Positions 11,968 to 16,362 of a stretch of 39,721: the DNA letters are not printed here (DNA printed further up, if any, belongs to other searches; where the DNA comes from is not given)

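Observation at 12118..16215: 1365-aa single-polypeptide formate dehydrogenase with a GltD/NfnB-like NAD(P)H-flavoprotein module inserted inside its NuoG-like ferredoxin domain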

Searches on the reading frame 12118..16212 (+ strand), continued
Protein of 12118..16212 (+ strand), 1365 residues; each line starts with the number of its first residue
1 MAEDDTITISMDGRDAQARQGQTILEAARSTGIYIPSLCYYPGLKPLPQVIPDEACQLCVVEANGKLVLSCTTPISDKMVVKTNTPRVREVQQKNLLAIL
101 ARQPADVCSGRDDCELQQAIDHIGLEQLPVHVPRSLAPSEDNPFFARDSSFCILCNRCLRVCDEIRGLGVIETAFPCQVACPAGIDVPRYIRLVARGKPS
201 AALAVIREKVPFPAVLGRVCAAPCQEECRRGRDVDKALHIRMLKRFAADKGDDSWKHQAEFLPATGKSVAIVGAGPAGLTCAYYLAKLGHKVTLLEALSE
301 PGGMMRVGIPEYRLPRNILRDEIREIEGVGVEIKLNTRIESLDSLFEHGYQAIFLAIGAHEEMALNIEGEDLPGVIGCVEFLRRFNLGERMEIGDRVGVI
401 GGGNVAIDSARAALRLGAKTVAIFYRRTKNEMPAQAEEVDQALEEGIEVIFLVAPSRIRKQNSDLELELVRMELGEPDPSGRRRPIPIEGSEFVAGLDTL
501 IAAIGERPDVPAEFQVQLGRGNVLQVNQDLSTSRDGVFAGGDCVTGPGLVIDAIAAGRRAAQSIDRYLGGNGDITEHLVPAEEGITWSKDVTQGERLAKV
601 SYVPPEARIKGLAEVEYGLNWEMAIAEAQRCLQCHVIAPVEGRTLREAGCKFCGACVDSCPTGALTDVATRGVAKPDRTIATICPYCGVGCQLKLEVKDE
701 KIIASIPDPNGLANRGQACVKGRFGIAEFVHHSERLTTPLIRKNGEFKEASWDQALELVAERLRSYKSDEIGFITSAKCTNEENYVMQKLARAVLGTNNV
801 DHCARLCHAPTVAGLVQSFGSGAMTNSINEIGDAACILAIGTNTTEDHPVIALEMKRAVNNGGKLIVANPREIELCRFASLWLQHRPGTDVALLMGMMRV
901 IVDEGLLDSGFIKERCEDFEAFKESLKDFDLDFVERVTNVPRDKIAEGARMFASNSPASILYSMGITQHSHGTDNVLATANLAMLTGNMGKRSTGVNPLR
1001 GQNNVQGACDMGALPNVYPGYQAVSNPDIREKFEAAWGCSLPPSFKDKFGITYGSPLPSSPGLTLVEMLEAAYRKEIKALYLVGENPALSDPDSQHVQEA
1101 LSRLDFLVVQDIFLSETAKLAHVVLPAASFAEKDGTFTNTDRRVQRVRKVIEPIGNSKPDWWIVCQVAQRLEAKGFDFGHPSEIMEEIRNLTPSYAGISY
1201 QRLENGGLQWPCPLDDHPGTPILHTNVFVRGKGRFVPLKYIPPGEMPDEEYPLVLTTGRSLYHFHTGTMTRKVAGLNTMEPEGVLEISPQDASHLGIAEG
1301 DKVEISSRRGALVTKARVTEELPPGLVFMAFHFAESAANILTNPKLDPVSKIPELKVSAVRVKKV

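Call 9: search_solved_structures(query=window:12118-16212:+, max_evalue=1e-10)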
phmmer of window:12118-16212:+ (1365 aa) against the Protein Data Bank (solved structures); distinct sequences matched with E-value up to 1e-10: 117 (the best 60 are shown).
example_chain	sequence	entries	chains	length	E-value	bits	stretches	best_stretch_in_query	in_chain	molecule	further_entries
9t1s_L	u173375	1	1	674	4.7e-223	746.7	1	680-1365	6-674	formate dehydrogenase (coenzyme F420)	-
7qv7_S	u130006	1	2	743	3.7e-218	730.4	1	679-1365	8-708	Hydrogen dependent carbon dioxide reductase subunit FdhF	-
9wxb_B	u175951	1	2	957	1.4e-213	715.3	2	647-1362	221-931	Formate dehydrogenase alpha subunit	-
7vw6_A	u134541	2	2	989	3.2e-210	704.1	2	648-1362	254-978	Formate dehydrogenase | Tungsten-containing formate dehydrogenase alpha subunit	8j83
7e5z_A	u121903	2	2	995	4e-210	703.8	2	648-1362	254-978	Formate dehydrogenase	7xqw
6tg9_A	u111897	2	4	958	2.3e-209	701.3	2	647-1362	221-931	Formate dehydrogenase subunit alpha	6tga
7bkb_D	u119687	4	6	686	4.6e-186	624.1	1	679-1365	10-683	Formate dehydrogenase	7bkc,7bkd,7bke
8rqz_C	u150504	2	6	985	9.8e-185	619.7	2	679-1361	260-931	Probable oxidoreductase YjgC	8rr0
9gzq_A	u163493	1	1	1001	1e-184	619.6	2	679-1361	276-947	Probable oxidoreductase YjgC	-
9bov_A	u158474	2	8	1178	2.6e-184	618.3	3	176-636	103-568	Molybdopterin oxidoreductase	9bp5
8oh5_C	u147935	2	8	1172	2.1e-169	568.9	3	176-635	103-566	Formate dehydrogenase-O, major subunit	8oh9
1aa6_A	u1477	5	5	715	3.9e-158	531.6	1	679-1364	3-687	FORMATE DEHYDROGENASE H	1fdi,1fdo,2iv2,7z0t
9n5u_A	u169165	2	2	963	3.5e-128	432.3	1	175-572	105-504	NfnA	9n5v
2jio_A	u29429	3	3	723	1.7e-104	353.8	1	675-1364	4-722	PERIPLASMIC NITRATE REDUCTASE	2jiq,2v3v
2jim_A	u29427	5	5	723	8.3e-104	351.6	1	675-1364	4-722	PERIPLASMIC NITRATE REDUCTASE | PROTEIN (PERIPLASMIC NITRATE REDUCTASE)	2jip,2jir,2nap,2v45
2nya_A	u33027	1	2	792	2.4e-68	234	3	1231-1365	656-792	Periplasmic nitrate reductase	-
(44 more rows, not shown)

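Call 22: find_encoding_contigs(protein=P0014, flank=10000, max_places=3)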
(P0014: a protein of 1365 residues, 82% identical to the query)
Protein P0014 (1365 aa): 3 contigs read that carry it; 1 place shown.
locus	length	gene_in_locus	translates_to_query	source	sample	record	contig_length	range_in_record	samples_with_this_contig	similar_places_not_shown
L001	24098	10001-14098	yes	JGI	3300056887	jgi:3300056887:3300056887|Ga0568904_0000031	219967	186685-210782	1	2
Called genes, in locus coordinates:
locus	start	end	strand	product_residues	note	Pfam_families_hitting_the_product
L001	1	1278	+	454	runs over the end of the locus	PF04060:FeS, PF03599:CdhD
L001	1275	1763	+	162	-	PF01257:2Fe-2S_thioredx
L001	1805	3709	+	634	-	PF01512:Complex1_51K, PF10531:SLBB (faint), PF10589:NADH_4Fe-4S, PF25160:LdpA_Fe-S-bd (weak)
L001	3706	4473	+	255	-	PF00142:Fer4_NifH (faint), PF01656:CbiA, PF02374:ArsA_ATPase (weak), PF13614:AAA_31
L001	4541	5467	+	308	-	PF01058:Oxidored_q6, PF14720:NiFe_hyd_SSU_C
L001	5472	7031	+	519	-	PF27537:HoxH, PF00374:NiFeSe_Hases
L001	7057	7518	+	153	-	PF01750:HycI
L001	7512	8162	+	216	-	PF12225:DUF5981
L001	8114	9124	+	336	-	PF02219:MTHFR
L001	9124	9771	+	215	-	PF12654:DUF3786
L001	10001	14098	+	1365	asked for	PF13510:Fer2_4, PF14691:Fer4_20, PF07992:Pyr_redox_2, PF00070:Pyr_redox (weak), PF13450:NAD_binding_8, PF04879:Molybdop_Fe4S4, PF00384:Molybdopterin, PF01568:Molydop_binding, +4 more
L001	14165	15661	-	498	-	PF00989:PAS, PF13188:PAS_8 (weak), PF08448:PAS_4, PF13426:PAS_9, PF08447:PAS_3, PF07730:HisKA_3, PF02518:HATPase_c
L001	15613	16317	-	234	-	PF00072:Response_reg, PF00196:GerE, PF08281:Sigma70_r4_2 (weak)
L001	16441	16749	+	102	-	PF14407:Frankia_peptide (weak)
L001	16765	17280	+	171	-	PF01257:2Fe-2S_thioredx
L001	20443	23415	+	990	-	PF00111:Fer2 (weak), PF13510:Fer2_4, PF10588:NADH-G_4Fe-4S_3, PF12838:Fer4_7, PF14697:Fer4_21 (weak), PF04879:Molybdop_Fe4S4, PF00384:Molybdopterin, PF01568:Molydop_binding, +3 more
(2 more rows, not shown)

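Call 25: find_encoding_contigs(protein=P0105, flank=10000, max_places=2)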
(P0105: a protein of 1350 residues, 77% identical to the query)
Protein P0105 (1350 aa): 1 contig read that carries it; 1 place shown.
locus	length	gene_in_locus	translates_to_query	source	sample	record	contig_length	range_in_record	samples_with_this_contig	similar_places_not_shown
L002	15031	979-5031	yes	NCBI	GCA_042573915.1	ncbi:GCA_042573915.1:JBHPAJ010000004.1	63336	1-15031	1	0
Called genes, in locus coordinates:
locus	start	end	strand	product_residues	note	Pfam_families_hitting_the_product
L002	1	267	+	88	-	PF02219:MTHFR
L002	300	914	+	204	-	PF12654:DUF3786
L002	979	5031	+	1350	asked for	PF13510:Fer2_4, PF14691:Fer4_20, PF00070:Pyr_redox (weak), PF07992:Pyr_redox_2, PF13450:NAD_binding_8, PF04879:Molybdop_Fe4S4, PF00384:Molybdopterin, PF01568:Molydop_binding, +5 more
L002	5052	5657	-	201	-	PF02348:CTP_transf_3 (faint), PF12804:NTP_transf_3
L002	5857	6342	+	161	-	PF00571:CBS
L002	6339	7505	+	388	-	PF00999:Na_H_Exchanger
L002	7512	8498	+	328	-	PF02543:Carbam_trans_N (faint), PF00814:TsaD, PF22521:HypF_C_2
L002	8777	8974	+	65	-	-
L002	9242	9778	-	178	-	PF01558:POR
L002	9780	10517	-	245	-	PF02775:TPP_enzyme_C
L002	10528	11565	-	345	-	PF01855:POR_N, PF17147:PFOR_II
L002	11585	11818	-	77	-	PF25160:LdpA_Fe-S-bd (faint), PF12797:Fer4_2 (weak), PF12837:Fer4_6 (weak), PF13237:Fer4_10, PF00037:Fer4, PF14697:Fer4_21, PF12838:Fer4_7, PF13187:Fer4_9 (weak), +5 more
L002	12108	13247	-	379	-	PF02812:ELFV_dehydrog_N, PF00208:ELFV_dehydrog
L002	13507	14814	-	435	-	PF11013:DUF2851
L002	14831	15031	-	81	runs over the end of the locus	PF12844:HTH_19, PF01381:HTH_3, PF13560:HTH_31 (weak)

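Call 26: find_encoding_contigs(protein=P0120, flank=10000, max_places=2)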
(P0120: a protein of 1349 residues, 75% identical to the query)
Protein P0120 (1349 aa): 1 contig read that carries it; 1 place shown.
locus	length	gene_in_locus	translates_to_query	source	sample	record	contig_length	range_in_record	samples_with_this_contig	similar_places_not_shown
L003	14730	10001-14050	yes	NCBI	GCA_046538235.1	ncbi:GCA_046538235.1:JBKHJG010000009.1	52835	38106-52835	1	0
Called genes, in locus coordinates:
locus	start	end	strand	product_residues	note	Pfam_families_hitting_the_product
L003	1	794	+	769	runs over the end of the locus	PF00037:Fer4 (faint), PF03063:Prismane, PF13534:Fer4_17 (faint), PF03063:Prismane, PF13237:Fer4_10 (faint), PF14691:Fer4_20 (faint), PF13183:Fer4_8 (weak), PF13187:Fer4_9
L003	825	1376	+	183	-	PF02552:CO_dh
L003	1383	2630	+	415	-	PF03598:CdhC, PF19436:ACS_CODH_B_C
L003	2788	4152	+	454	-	PF04060:FeS, PF03599:CdhD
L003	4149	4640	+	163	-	PF01257:2Fe-2S_thioredx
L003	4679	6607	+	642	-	PF01512:Complex1_51K, PF10531:SLBB (weak), PF10589:NADH_4Fe-4S, PF13237:Fer4_10 (weak), PF14697:Fer4_21 (weak), PF00037:Fer4 (weak), PF12797:Fer4_2 (weak), PF12837:Fer4_6 (weak)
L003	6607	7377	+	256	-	PF01656:CbiA, PF02374:ArsA_ATPase (faint), PF13614:AAA_31 (weak)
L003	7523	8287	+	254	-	PF01656:CbiA, PF13614:AAA_31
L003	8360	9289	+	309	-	PF02219:MTHFR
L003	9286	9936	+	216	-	PF12654:DUF3786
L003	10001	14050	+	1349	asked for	PF13510:Fer2_4, PF14691:Fer4_20, PF01266:DAO, PF07992:Pyr_redox_2, PF13450:NAD_binding_8, PF04879:Molybdop_Fe4S4, PF00384:Molybdopterin, PF01568:Molydop_binding, +6 more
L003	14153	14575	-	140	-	PF02518:HATPase_c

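Call 33: find_encoding_contigs(protein=P0031, flank=10000, max_places=2)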
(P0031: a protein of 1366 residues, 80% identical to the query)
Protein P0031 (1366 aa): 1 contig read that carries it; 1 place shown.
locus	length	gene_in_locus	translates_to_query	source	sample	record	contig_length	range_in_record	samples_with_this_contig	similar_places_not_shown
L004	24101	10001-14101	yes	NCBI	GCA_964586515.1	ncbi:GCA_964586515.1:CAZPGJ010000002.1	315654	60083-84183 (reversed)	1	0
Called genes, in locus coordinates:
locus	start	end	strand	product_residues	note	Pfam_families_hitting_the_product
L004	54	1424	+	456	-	PF04060:FeS, PF03599:CdhD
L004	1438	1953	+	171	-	PF01257:2Fe-2S_thioredx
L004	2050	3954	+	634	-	PF01512:Complex1_51K, PF10531:SLBB (weak), PF10589:NADH_4Fe-4S, PF13237:Fer4_10 (weak), PF14697:Fer4_21 (weak), PF25160:LdpA_Fe-S-bd (weak)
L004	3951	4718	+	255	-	PF00142:Fer4_NifH (faint), PF01656:CbiA, PF02374:ArsA_ATPase (weak), PF13614:AAA_31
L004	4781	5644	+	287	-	PF01058:Oxidored_q6, PF14720:NiFe_hyd_SSU_C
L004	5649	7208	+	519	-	PF27537:HoxH (weak), PF00374:NiFeSe_Hases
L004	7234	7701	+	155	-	PF01750:HycI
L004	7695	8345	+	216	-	PF12225:DUF5981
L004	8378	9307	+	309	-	PF02219:MTHFR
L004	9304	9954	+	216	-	PF12654:DUF3786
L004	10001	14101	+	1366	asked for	PF13510:Fer2_4, PF14691:Fer4_20, PF07992:Pyr_redox_2, PF01266:DAO (weak), PF13450:NAD_binding_8, PF04879:Molybdop_Fe4S4, PF00384:Molybdopterin, PF01568:Molydop_binding, +4 more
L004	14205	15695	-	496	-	PF00989:PAS, PF13188:PAS_8, PF08448:PAS_4, PF13426:PAS_9, PF08447:PAS_3, PF07730:HisKA_3, PF02518:HATPase_c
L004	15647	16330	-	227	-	PF00072:Response_reg, PF08281:Sigma70_r4_2 (weak), PF00196:GerE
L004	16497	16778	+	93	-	PF14407:Frankia_peptide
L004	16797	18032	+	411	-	PF01226:Form_Nir_trans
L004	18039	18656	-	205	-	PF12804:NTP_transf_3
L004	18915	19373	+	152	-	PF00571:CBS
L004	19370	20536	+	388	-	PF00999:Na_H_Exchanger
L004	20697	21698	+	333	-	PF00814:TsaD, PF22521:HypF_C_2 (weak)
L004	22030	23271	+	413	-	PF21269:TreT_GT1, PF20706:GT4-conflict, PF00534:Glycos_transf_1, PF13692:Glyco_trans_1_4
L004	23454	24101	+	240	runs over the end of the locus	PF06210:DUF1003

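Call 37: search_protein_representatives(protein=window:12118-15717:+)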
Query: 1200 residues. Proteins with E-value up to 0.001 (for the whole library): 57137; up to 1e-10: 28066; up to 1e-30: 8353. The best 150 are listed.
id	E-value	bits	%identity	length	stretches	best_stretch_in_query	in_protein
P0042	0.0e+00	2236.4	79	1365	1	1-1200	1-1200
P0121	0.0e+00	1097.5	51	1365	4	648-1200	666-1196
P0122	0.0e+00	1018.7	57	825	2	101-806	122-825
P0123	2.0e-283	959.8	46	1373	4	640-1200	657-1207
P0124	5.4e-269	912.0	48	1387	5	644-1199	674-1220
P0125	1.1e-256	871.3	44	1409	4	644-1199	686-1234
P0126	1.4e-255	867.6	43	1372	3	649-1200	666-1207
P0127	4.2e-252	856.1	44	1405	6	646-1029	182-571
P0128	3.6e-247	839.7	42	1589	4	643-1198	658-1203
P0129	1.1e-241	821.6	55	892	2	636-1200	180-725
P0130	2.9e-228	777.1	42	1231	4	636-1200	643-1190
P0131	3.0e-228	777.1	45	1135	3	645-1192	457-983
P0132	2.2e-219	747.7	54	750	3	642-1200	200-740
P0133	1.7e-212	724.9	41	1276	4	632-1200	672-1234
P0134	2.5e-203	694.5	39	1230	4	175-636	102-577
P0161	8.8e-179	613.2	50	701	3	175-636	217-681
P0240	7.4e-150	517.4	45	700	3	174-640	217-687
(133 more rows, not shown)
